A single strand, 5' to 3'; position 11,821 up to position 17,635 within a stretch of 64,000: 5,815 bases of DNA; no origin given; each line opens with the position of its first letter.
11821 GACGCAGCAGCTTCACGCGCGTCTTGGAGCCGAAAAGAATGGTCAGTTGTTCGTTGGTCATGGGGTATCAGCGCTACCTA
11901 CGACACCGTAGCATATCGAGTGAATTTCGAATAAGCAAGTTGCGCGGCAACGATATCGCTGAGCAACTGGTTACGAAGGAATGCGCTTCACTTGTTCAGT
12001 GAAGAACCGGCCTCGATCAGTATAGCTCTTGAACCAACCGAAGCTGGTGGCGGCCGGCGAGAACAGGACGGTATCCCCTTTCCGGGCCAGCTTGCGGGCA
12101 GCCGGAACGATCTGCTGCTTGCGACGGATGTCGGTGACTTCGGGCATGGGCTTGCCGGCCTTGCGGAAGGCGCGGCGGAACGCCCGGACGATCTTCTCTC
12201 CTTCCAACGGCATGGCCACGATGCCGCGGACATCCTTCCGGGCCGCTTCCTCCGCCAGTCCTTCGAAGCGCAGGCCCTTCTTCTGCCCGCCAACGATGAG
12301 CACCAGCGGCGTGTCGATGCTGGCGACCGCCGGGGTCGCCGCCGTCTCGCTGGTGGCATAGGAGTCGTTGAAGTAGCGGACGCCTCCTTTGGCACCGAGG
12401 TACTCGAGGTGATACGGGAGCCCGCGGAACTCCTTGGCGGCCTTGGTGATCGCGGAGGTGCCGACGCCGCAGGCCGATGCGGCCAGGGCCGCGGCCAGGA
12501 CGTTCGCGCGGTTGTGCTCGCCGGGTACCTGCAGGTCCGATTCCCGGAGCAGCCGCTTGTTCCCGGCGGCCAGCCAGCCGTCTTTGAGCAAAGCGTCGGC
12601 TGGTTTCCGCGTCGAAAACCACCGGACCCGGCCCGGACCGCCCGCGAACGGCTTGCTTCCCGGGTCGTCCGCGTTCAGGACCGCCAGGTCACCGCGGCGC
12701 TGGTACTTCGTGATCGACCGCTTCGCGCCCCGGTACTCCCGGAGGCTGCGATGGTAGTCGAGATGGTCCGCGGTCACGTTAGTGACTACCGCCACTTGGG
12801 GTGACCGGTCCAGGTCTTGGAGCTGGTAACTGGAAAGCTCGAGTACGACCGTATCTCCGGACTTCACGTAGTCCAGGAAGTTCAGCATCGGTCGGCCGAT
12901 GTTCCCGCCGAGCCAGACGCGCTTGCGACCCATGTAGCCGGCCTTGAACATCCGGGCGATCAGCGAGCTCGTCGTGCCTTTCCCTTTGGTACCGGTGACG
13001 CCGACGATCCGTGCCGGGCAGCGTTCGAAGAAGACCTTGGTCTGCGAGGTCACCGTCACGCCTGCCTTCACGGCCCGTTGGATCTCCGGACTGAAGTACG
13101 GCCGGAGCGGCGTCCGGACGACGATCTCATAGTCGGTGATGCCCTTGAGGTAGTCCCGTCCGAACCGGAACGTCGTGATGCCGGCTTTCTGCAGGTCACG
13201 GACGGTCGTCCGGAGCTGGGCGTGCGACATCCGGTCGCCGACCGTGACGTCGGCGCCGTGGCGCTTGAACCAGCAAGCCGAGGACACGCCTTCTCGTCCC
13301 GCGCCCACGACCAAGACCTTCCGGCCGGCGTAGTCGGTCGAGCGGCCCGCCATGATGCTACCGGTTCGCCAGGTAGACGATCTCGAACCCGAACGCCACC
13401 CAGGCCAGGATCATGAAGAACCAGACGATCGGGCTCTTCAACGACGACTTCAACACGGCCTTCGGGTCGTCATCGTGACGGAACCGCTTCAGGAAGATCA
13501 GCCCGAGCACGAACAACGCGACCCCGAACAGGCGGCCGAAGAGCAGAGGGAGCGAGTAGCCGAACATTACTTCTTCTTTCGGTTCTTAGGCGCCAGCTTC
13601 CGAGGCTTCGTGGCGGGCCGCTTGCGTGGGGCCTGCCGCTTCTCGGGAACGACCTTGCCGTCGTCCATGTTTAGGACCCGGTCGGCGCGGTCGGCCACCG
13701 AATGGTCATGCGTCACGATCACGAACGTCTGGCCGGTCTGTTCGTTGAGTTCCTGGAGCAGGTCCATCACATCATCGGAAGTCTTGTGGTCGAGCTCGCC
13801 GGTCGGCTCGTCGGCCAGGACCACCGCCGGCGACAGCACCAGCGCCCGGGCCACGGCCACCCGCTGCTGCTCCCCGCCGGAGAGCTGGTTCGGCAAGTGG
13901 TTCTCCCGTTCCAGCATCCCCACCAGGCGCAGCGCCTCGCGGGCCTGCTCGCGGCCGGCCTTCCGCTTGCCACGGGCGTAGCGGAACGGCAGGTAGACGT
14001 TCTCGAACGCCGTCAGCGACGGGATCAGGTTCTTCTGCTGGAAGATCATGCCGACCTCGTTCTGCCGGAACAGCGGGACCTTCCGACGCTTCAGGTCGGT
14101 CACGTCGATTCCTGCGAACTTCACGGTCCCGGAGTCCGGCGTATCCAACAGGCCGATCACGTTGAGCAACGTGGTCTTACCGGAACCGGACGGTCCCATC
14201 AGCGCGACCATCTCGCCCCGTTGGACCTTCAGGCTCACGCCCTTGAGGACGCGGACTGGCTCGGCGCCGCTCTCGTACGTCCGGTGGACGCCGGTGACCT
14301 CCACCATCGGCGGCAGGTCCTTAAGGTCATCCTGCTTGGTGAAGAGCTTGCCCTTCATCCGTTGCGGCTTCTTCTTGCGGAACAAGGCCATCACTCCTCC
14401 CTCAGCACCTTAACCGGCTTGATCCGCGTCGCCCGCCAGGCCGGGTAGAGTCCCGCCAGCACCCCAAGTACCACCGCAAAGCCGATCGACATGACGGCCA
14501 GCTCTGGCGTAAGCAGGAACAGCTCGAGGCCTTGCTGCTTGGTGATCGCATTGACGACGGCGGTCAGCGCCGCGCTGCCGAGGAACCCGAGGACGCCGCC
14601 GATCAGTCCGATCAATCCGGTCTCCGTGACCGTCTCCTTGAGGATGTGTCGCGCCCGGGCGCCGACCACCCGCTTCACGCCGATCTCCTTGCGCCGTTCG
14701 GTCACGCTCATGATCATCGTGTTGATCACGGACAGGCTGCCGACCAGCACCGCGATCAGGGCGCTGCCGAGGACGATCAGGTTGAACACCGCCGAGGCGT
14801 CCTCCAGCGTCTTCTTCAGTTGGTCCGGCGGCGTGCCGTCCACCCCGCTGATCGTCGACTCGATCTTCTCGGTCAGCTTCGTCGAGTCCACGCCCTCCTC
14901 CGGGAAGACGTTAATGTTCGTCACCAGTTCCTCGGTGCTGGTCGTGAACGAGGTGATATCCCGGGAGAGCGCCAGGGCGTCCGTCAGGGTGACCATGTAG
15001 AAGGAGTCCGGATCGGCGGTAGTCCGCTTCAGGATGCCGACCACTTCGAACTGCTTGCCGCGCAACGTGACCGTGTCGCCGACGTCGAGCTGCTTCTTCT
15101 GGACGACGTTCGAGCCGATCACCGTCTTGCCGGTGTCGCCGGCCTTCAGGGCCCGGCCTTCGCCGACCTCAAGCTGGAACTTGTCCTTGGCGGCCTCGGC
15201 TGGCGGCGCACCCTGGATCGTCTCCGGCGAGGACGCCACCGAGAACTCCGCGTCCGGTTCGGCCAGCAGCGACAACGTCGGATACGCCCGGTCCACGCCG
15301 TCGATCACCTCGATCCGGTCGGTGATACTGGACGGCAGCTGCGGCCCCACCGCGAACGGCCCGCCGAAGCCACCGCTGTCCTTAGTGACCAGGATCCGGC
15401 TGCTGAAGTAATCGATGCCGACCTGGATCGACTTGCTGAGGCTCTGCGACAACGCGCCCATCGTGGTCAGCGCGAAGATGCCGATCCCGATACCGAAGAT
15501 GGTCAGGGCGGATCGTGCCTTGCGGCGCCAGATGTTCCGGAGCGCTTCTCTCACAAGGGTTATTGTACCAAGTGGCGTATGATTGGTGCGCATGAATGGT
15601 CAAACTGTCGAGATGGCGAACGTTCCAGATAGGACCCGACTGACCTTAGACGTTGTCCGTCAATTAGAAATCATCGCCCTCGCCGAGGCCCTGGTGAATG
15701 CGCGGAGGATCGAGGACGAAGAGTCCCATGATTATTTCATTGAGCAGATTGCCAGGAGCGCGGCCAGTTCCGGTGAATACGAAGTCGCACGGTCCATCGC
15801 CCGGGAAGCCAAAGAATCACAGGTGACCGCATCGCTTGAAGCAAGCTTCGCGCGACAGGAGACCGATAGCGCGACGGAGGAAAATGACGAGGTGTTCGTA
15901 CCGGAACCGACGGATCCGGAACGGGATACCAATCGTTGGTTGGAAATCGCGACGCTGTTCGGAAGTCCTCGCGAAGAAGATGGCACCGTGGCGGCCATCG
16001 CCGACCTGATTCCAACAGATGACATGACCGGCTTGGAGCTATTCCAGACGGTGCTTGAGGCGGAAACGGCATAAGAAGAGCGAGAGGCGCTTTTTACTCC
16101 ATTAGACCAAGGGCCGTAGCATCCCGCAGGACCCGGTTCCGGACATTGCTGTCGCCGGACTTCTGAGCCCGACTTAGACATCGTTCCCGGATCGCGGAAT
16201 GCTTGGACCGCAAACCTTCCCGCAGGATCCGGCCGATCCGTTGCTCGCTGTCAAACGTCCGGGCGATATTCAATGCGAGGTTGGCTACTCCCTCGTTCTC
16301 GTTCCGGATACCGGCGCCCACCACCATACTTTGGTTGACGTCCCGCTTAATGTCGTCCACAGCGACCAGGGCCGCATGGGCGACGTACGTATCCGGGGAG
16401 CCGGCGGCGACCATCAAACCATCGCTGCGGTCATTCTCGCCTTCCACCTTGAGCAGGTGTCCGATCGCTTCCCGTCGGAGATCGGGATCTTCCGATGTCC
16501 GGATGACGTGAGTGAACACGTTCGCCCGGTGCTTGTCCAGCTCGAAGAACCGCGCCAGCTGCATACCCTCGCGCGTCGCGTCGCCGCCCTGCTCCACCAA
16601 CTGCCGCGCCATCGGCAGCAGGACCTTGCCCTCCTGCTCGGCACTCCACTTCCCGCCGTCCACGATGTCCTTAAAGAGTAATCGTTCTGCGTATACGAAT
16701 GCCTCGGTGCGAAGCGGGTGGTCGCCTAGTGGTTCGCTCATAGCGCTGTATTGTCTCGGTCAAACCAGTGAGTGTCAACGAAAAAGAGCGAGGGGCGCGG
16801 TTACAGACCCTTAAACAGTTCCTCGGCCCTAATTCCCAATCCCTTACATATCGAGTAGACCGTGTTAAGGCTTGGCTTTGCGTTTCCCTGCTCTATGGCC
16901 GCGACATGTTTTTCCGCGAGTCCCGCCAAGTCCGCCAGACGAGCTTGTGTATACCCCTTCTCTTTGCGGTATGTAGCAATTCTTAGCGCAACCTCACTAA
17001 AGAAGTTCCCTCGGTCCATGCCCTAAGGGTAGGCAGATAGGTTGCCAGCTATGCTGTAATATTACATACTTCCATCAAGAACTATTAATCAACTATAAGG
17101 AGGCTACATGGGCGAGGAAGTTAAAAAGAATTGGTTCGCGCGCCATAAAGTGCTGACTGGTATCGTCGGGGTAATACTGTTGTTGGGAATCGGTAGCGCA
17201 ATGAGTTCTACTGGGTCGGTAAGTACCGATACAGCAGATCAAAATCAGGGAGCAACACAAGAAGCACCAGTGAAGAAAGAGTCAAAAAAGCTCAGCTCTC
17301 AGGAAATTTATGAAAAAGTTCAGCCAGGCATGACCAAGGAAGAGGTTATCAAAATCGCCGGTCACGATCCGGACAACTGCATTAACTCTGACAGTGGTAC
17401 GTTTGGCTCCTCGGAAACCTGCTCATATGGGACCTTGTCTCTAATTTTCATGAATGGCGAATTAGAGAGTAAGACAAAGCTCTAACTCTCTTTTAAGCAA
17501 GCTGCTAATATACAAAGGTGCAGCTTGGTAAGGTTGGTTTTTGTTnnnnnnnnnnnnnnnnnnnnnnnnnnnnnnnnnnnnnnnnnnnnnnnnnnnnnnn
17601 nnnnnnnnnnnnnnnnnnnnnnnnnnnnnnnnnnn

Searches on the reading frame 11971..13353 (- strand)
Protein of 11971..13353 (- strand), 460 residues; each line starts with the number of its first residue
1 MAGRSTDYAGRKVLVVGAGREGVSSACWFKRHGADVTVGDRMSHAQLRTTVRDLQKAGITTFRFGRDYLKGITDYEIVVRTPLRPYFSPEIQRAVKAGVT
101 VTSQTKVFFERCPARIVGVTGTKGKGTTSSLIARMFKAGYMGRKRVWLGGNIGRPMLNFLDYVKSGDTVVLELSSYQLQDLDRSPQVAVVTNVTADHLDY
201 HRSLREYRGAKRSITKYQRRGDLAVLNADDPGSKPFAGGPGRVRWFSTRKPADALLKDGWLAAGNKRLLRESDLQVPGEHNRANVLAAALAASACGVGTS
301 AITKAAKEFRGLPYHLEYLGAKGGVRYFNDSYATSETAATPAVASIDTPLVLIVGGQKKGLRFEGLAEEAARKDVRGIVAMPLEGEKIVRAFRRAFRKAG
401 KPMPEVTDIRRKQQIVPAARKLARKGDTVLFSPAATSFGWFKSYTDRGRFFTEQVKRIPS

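Call 7: search_protein_families(library=pfam, proteins=[window:11971-13353:-], max_evalue=0.001)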
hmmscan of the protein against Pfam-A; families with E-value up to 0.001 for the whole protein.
window:11971-13353:- (460 aa): 4 families
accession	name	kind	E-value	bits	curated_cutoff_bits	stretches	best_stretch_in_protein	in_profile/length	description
PF08245.18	Mur_ligase_M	-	6e-26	92.1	24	1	119-292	1-200/200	Mur ligase middle domain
PF02875.26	Mur_ligase_C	-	5.8e-09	37.3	28.4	1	317-434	4-126/127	Mur ligase, glutamate ligase domain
PF21799.2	MurD-like_N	-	6.6e-06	26.8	27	1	12-102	2-87/88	Mur ligase MurD-like, N-terminal domain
PF00070.33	Pyr_redox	-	0.00016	22.5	22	1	12-46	1-35/82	Pyridine nucleotide-disulphide oxidoreductase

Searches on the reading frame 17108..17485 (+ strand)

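Call 3: search_protein_families(library=pfam, proteins=[window:17108-17485:+], max_evalue=0.1)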
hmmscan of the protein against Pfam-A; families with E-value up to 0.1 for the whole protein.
window:17108-17485:+ (125 aa): 2 families
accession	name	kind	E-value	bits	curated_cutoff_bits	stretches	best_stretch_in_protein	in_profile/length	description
PF04355.18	BamE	-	0.0029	17.8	23.2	1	64-85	5-26/71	Outer membrane protein assembly factor BamE domain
PF07467.17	BLIP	-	0.028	15.5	26.7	1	66-105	3-38/123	Beta-lactamase inhibitor (BLIP)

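Call 4: search_protein_families(library=ncbifam, proteins=[window:17108-17485:+], max_evalue=0.1)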
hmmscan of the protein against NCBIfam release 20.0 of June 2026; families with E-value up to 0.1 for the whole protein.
window:17108-17485:+ (125 aa): 2 families
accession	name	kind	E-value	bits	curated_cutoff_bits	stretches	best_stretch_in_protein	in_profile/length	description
NF008423.0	PRK11251.1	equivalog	0.022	14.6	65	1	59-87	27-55/112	osmotically-inducible lipoprotein OsmE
TIGR02830.1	spore_III_AG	equivalog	0.045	13.2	147.7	1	16-85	8-75/186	stage III sporulation protein AG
